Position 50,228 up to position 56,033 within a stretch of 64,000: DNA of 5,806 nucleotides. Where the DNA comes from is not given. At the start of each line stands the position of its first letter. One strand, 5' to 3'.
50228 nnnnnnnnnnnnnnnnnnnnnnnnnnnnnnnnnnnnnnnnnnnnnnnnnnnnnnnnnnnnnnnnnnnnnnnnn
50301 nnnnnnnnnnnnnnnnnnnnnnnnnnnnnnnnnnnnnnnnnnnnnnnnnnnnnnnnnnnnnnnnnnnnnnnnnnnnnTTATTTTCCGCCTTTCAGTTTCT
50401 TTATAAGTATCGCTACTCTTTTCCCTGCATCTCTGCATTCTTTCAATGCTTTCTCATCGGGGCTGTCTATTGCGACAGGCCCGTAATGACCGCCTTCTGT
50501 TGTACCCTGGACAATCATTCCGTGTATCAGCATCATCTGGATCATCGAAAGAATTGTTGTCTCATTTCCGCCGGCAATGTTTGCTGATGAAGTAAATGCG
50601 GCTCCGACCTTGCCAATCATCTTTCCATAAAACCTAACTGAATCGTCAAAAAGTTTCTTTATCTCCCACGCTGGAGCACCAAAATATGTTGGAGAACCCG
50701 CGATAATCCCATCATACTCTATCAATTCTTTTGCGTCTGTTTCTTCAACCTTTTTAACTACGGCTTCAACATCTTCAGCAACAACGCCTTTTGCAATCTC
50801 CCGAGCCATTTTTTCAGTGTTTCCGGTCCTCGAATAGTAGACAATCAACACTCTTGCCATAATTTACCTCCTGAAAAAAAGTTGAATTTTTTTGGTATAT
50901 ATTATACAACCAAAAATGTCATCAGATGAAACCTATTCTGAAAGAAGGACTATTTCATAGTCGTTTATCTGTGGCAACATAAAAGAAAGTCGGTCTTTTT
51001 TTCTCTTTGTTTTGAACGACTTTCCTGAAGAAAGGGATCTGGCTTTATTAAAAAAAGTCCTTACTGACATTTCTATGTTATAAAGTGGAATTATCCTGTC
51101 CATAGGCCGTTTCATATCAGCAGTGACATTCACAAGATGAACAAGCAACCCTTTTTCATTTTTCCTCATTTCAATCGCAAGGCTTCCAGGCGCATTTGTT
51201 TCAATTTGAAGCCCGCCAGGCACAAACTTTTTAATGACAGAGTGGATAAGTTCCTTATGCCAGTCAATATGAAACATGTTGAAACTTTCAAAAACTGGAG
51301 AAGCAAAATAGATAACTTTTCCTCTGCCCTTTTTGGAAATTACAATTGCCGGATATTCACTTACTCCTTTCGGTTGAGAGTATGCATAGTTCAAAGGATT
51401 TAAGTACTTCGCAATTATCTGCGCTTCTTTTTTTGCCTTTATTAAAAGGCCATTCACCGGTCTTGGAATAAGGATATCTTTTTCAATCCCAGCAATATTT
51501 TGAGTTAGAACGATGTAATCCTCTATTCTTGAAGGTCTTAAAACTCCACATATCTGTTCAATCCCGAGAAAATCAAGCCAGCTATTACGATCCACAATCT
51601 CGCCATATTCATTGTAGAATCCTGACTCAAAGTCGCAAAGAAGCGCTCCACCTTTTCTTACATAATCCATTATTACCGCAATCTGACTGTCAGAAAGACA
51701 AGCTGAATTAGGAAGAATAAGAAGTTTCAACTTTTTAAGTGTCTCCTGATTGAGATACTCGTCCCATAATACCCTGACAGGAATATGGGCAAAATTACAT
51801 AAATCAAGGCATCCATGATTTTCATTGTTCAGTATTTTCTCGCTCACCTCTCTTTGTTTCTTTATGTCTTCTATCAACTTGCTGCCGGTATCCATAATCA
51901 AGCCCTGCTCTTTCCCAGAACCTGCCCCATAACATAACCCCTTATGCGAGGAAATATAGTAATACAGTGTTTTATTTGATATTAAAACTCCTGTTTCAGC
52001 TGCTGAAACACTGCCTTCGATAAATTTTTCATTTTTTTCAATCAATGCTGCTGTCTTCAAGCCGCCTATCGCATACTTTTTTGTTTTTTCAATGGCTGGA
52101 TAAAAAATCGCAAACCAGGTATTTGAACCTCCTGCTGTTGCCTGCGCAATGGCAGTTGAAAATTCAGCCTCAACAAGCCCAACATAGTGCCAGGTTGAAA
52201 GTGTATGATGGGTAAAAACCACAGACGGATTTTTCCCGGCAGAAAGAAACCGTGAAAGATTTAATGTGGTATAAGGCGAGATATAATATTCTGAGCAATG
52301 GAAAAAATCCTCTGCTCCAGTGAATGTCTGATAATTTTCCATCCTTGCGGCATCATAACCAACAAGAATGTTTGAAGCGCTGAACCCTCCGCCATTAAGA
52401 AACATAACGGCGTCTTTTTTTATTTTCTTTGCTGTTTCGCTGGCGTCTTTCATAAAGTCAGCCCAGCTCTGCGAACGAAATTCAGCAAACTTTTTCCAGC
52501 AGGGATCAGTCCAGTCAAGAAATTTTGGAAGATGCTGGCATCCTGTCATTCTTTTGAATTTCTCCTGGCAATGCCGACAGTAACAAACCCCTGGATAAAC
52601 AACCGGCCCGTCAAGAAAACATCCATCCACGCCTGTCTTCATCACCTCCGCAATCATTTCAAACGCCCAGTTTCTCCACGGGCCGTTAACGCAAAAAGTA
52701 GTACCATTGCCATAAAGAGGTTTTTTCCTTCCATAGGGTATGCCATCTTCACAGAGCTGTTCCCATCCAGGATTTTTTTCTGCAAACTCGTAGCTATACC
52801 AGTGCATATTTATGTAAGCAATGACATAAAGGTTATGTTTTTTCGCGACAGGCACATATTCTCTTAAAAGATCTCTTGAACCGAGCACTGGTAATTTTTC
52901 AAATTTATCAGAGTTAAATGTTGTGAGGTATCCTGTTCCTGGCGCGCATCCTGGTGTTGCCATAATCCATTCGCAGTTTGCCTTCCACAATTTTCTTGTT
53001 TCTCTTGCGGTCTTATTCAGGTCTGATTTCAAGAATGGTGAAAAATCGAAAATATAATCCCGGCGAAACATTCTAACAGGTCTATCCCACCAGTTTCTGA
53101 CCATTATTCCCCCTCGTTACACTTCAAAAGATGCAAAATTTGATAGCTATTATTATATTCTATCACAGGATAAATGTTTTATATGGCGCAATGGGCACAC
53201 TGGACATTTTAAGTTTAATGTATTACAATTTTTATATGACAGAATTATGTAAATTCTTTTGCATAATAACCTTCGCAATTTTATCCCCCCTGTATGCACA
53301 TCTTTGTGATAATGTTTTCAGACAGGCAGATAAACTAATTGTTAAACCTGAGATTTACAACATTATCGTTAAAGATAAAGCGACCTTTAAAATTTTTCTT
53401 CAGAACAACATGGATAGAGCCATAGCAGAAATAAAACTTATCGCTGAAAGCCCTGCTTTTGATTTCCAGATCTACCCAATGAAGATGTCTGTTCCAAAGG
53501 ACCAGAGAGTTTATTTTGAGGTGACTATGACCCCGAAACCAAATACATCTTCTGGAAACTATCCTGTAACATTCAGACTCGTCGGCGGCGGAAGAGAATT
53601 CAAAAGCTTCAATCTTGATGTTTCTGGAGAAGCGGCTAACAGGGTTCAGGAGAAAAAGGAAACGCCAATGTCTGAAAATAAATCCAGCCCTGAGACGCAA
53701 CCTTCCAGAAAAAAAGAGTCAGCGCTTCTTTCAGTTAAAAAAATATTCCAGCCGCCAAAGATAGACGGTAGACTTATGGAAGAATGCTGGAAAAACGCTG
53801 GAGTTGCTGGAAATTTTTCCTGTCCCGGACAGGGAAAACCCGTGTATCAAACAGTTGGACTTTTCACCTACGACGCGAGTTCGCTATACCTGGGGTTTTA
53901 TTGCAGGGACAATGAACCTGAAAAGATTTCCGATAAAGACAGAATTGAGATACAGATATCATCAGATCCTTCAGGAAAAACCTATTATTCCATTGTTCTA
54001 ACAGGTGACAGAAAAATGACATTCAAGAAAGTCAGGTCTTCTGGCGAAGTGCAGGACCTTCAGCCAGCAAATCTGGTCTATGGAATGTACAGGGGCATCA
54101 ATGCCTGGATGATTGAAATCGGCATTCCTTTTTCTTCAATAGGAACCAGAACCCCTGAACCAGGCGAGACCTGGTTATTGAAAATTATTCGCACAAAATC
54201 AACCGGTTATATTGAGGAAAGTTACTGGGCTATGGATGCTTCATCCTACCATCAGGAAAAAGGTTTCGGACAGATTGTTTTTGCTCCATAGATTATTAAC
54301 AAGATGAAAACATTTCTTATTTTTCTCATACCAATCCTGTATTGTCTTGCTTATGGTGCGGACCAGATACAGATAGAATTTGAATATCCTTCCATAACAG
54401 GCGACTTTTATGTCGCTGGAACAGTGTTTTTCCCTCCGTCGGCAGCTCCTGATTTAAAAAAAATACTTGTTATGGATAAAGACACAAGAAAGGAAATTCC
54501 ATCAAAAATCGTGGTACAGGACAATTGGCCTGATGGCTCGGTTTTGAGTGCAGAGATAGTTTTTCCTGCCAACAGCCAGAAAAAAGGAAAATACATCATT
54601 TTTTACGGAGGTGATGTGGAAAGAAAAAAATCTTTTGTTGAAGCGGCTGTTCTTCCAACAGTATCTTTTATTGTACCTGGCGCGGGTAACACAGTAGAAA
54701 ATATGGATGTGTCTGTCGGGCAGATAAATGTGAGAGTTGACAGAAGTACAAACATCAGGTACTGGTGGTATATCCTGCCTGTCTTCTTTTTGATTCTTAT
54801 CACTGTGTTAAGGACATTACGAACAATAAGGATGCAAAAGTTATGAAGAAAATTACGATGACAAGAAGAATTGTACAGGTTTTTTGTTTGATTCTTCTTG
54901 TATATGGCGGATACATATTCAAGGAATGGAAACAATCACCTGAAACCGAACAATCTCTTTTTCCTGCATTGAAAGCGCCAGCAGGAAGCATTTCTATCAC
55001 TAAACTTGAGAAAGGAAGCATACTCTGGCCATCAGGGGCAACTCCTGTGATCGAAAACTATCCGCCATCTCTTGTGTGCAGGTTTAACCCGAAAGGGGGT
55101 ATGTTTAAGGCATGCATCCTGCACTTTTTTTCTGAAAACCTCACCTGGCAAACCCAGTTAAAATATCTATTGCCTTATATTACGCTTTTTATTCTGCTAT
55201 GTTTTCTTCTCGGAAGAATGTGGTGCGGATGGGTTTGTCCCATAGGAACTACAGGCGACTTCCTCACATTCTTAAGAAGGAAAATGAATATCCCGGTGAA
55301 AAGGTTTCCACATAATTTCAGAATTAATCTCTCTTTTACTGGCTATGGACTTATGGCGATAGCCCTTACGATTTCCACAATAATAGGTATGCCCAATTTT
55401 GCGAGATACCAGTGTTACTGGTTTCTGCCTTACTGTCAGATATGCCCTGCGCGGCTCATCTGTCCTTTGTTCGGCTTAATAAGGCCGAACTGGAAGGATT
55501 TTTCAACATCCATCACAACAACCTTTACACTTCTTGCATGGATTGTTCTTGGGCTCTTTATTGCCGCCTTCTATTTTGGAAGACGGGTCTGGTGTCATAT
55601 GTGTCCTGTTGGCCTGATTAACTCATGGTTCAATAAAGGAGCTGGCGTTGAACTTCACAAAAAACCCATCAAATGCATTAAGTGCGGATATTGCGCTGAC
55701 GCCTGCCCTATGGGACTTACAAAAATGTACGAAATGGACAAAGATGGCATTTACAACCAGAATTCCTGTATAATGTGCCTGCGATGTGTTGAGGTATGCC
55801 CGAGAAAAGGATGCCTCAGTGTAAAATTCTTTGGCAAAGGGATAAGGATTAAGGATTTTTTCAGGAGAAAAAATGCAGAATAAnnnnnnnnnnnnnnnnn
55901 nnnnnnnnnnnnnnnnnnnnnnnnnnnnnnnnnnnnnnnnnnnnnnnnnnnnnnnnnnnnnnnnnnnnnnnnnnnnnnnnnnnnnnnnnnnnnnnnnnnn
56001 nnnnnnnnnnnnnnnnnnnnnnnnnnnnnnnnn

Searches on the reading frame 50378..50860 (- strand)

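Call 43: search_protein_families(library=pfam, proteins=[window:50378-50860:-])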
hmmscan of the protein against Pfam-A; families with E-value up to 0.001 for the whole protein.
window:50378-50860:- (160 aa): 4 families
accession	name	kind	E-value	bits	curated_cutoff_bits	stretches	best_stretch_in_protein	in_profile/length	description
PF00258.30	Flavodoxin_1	-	4.8e-13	49.9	25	1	6-79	1-76/143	Flavodoxin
PF03358.20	FMN_red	-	2.5e-09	37.3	24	1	44-119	66-141/152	NADPH-dependent FMN reductase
PF12724.12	Flavodoxin_5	-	3.1e-08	34.5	27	1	5-69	1-64/145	Flavodoxin domain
PF12641.12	Flavodoxin_3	-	1.7e-06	28.4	27.5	1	5-72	1-64/160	Flavodoxin domain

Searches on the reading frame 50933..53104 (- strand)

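Call 43: search_protein_families(library=pfam, proteins=[window:50933-53104:-])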
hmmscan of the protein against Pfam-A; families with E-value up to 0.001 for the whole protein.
window:50933-53104:- (723 aa): 2 families
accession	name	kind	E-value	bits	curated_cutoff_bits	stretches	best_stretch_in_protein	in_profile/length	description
PF14871.12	GHL6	-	3.3e-11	44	35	1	60-165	27-131/132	Hypothetical glycosyl hydrolase 6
PF08532.16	Glyco_hydro_42M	-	4.4e-06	26.8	25.8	1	453-602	52-186/207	Beta-galactosidase trimerisation domain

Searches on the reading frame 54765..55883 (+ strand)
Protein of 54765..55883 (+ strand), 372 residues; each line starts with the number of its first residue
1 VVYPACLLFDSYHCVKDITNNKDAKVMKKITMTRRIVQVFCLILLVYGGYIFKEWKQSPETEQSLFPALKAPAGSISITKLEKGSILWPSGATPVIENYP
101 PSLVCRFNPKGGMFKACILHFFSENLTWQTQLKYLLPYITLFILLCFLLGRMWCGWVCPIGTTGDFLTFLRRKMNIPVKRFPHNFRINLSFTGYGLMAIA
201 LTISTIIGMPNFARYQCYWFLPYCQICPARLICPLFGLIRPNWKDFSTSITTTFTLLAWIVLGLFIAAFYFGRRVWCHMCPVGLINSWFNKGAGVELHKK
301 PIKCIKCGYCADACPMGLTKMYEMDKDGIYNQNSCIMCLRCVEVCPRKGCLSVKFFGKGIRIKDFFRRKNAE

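Call 43: search_protein_families(library=pfam, proteins=[window:54765-55883:+])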
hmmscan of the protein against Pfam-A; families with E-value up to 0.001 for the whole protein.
window:54765-55883:+ (372 aa): 9 families
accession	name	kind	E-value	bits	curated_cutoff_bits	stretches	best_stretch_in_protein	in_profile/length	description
PF12801.12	Fer4_5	-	1.4e-14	54.2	22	2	141-177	11-48/48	4Fe-4S binding domain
PF13237.11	Fer4_10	-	9.1e-10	38.8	25.5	1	300-346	5-53/53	4Fe-4S dicluster domain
PF12838.12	Fer4_7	-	1.4e-09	38.7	27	1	303-347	1-50/52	4Fe-4S dicluster domain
PF13187.11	Fer4_9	-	5.1e-08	33.3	27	1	303-348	1-50/52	4Fe-4S dicluster domain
PF00037.32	Fer4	-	1.1e-07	31.8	21.1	2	303-317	7-21/24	4Fe-4S binding domain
PF14697.11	Fer4_21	-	4.9e-06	27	35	1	303-352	7-58/59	4Fe-4S dicluster domain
PF13183.11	Fer4_8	-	3.8e-05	24.6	27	0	303-348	4-67/68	4Fe-4S dicluster domain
PF12797.12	Fer4_2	-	9e-05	22.6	24.5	0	303-315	9-21/22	4Fe-4S binding domain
PF12837.12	Fer4_6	-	0.00017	21.8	25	0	303-317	8-22/24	4Fe-4S binding domain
